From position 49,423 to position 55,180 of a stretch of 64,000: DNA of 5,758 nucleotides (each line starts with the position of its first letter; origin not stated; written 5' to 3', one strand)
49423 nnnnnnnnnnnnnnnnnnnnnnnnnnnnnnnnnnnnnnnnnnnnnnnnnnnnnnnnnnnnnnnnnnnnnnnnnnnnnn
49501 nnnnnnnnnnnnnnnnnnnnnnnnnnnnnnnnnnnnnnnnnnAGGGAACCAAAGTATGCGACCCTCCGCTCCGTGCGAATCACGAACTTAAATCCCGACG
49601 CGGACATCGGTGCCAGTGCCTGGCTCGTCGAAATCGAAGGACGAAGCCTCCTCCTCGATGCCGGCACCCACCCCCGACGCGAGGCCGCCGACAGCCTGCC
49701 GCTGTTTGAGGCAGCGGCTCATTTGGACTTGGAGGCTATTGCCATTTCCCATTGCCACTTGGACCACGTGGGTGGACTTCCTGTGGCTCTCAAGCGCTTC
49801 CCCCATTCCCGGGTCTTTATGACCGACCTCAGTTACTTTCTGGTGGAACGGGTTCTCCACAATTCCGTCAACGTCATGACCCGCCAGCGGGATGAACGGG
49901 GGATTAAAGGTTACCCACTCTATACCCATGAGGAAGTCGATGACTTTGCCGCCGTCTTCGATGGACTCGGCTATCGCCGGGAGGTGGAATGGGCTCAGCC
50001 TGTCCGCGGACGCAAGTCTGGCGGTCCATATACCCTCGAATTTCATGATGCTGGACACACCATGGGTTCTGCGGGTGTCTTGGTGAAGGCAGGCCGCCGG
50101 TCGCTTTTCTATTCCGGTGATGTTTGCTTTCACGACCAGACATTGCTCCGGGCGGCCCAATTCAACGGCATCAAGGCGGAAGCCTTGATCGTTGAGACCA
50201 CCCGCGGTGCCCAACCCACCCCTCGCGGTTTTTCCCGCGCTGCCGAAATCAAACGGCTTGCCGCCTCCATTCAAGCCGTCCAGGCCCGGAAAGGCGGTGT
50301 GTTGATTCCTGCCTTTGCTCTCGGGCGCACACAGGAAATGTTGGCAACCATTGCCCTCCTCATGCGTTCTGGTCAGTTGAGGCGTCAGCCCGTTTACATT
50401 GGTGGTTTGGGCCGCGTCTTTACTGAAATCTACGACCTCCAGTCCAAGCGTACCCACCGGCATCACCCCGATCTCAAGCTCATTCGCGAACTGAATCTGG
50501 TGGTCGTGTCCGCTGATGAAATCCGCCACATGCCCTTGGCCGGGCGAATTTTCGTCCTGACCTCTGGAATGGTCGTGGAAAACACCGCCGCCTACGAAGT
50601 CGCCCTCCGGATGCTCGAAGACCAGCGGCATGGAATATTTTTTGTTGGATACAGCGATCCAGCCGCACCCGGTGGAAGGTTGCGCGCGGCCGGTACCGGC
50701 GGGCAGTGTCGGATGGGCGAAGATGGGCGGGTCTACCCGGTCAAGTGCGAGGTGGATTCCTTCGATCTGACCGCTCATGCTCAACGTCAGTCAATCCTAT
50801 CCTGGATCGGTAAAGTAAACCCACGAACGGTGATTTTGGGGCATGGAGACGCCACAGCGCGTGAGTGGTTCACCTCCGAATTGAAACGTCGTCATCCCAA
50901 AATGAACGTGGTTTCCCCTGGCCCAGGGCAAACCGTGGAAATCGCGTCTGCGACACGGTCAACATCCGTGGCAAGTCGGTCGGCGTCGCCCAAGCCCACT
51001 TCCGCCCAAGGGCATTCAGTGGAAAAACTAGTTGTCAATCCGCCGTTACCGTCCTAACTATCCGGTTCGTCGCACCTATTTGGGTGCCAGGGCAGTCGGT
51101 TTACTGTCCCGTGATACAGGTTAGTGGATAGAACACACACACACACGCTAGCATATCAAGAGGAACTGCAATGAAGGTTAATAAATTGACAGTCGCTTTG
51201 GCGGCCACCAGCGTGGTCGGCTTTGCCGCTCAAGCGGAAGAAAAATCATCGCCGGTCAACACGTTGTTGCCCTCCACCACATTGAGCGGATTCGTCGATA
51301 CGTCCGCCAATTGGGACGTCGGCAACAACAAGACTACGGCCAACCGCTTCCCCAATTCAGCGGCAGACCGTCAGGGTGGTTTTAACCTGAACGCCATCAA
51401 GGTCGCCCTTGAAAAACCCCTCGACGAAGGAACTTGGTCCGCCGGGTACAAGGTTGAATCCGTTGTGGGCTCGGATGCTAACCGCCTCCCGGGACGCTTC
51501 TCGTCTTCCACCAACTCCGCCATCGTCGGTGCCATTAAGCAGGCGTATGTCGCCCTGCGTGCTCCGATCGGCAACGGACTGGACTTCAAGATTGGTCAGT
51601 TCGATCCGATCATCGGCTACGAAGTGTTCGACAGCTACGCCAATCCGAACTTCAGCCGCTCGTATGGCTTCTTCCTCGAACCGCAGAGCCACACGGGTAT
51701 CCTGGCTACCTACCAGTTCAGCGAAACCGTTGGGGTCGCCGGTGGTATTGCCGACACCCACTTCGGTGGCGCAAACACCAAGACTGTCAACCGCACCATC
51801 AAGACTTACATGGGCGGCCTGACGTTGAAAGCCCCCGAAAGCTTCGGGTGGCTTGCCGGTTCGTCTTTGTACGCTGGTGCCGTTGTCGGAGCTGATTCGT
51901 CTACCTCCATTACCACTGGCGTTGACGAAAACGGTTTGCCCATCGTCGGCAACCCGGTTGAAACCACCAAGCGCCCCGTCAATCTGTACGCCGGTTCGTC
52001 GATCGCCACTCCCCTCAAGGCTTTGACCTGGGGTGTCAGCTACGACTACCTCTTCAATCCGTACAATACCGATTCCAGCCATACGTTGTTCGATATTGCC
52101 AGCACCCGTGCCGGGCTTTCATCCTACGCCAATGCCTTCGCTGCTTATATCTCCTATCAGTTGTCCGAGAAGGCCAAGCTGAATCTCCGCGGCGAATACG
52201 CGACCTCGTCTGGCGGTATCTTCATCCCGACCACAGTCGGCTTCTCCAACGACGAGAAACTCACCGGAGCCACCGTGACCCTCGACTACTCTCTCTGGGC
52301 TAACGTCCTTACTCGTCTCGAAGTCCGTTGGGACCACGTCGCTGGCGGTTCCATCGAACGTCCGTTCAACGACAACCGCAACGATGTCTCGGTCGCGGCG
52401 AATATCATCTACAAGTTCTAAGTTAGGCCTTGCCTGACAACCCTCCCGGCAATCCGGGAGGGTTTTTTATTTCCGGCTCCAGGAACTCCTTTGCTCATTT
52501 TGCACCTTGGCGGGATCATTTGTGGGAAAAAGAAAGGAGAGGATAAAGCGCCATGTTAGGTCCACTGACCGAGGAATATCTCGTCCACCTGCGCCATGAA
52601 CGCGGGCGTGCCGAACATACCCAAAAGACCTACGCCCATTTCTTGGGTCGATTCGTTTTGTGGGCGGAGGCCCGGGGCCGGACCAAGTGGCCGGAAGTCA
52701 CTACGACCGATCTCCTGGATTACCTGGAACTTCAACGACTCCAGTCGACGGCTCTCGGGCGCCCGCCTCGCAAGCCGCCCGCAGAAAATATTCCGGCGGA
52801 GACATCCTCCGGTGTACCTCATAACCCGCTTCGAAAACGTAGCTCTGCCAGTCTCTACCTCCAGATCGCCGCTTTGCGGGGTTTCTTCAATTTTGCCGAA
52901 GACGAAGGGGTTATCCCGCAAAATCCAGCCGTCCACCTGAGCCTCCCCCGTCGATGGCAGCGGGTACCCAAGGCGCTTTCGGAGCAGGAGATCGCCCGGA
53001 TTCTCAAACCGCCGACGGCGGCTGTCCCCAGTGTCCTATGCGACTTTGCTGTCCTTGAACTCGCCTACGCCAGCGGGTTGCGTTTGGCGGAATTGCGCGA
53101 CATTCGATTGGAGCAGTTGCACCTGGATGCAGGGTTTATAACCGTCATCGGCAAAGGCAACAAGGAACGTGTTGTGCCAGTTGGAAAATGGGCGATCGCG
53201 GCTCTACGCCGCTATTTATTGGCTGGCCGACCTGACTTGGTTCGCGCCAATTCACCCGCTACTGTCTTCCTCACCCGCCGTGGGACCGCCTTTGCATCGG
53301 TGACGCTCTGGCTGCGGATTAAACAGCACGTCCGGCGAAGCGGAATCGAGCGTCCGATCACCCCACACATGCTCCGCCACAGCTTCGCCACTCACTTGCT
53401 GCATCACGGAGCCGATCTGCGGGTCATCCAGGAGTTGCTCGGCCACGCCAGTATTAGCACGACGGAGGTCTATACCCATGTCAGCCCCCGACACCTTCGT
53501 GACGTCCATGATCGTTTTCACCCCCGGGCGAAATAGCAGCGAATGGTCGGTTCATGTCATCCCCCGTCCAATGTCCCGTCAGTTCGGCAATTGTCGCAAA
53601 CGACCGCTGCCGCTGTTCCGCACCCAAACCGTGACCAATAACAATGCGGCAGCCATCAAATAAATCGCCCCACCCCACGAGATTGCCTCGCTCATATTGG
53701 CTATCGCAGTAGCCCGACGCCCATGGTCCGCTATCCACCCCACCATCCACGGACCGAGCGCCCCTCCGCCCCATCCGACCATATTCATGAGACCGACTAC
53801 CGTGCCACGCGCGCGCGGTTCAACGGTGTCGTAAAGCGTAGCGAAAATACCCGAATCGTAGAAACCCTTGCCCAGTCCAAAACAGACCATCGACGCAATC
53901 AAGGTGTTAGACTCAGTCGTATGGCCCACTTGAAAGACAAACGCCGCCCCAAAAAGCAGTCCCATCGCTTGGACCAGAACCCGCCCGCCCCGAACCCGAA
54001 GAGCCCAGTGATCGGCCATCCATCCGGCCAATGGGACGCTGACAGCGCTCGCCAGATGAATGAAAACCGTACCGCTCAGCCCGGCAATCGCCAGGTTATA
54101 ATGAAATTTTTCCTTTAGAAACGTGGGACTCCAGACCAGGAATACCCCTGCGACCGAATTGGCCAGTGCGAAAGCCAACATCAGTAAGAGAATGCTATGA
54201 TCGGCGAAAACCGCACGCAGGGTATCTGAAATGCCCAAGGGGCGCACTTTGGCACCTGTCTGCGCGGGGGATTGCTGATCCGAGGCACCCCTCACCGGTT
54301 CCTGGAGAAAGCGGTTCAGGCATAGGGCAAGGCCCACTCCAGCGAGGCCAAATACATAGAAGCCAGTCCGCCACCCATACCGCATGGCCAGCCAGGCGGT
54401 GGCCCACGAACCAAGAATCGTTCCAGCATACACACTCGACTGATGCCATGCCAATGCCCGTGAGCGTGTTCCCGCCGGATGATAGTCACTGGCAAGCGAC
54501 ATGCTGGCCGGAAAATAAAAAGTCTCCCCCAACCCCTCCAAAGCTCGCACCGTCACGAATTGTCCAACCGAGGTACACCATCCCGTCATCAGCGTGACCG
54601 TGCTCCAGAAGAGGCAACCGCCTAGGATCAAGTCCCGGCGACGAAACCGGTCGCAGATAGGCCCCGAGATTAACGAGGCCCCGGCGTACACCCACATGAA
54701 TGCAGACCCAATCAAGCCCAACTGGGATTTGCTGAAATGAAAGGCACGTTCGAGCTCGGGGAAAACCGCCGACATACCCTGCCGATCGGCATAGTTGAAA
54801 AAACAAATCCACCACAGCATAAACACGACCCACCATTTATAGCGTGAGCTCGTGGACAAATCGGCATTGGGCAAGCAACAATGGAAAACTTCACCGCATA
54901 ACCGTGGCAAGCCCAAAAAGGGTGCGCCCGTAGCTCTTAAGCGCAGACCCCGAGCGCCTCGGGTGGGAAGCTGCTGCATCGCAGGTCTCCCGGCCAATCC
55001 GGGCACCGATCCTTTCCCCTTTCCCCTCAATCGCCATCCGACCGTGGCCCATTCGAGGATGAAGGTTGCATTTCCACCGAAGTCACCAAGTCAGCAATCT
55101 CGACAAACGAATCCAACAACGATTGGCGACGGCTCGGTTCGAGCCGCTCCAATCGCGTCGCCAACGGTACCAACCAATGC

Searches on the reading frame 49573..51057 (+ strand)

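Call 19: search_protein_families(library=pfam, proteins=[window:49573-51057:+], max_evalue=0.0001)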
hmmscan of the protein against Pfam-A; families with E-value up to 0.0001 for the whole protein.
window:49573-51057:+ (494 aa): 5 families
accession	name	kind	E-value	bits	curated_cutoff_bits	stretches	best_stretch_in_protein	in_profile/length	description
PF00753.33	Lactamase_B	-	1.4e-11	45.2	22.7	1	14-184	6-150/196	Metallo-beta-lactamase superfamily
PF07521.17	RMMBL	-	5.2e-11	42.8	21.6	1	388-446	2-60/63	Zn-dependent metallo-hydrolase RNA specificity domain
PF12706.13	Lactamase_B_2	-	1.4e-08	35.1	27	1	25-196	2-156/200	Beta-lactamase superfamily domain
PF10996.14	Beta-Casp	-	2.1e-06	28.7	27.7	1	253-370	1-120/120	Beta-Casp domain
PF16661.11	Lactamase_B_6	-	2.4e-06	27.5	27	1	18-198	1-176/193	Metallo-beta-lactamase superfamily domain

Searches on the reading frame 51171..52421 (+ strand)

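Call 19: search_protein_families(library=pfam, proteins=[window:51171-52421:+], max_evalue=0.0001)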
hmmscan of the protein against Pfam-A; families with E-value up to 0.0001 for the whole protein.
window:51171-52421:+ (416 aa): 1 family
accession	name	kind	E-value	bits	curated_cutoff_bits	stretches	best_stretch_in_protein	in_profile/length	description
PF07642.17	BBP2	-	1.6e-50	172.7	26.2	1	36-416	2-339/339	Putative beta-barrel porin-2, OmpL-like. bbp2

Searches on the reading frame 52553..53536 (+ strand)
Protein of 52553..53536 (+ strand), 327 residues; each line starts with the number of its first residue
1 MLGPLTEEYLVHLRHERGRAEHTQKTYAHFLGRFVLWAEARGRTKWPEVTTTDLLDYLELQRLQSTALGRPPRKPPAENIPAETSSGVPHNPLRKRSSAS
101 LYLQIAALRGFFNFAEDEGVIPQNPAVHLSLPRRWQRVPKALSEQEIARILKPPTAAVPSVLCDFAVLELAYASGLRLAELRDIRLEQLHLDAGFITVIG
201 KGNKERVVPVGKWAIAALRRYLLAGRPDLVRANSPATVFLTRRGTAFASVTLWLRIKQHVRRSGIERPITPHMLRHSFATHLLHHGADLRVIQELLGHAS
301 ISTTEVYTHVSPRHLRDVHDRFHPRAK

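Call 19: search_protein_families(library=pfam, proteins=[window:52553-53536:+], max_evalue=0.0001)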
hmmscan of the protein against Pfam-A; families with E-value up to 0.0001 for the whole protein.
window:52553-53536:+ (327 aa): 2 families
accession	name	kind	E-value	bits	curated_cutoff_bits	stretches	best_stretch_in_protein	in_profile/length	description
PF00589.27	Phage_integrase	-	9.1e-44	149.7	27.1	1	141-312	2-170/172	Phage integrase family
PF02899.23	Phage_int_SAM_1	-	4.9e-10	40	22.3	1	7-59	2-53/83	Phage integrase, N-terminal SAM-like domain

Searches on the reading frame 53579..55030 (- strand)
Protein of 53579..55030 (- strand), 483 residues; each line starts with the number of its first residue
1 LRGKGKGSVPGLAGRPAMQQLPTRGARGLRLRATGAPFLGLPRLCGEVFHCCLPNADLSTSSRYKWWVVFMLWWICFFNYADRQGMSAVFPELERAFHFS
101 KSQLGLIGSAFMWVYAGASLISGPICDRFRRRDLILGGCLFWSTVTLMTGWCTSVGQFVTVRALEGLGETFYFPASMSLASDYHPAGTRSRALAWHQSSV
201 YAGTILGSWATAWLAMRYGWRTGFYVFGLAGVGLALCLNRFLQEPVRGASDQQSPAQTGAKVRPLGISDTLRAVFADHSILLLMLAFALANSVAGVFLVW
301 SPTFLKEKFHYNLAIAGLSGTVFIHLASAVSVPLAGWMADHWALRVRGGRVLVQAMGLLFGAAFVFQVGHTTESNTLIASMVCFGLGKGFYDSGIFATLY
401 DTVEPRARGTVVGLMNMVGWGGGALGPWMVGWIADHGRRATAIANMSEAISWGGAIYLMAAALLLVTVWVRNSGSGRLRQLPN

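Call 19: search_protein_families(library=pfam, proteins=[window:53579-55030:-], max_evalue=0.0001)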
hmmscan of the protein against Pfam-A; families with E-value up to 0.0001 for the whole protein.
window:53579-55030:- (483 aa): 2 families
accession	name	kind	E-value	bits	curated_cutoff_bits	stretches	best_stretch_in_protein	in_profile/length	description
PF07690.21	MFS_1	-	2.1e-64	218.1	33.4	2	72-427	1-347/347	Major Facilitator Superfamily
PF00083.30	Sugar_tr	-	2.9e-09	36.8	22.3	1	89-235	43-185/452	Sugar (and other) transporter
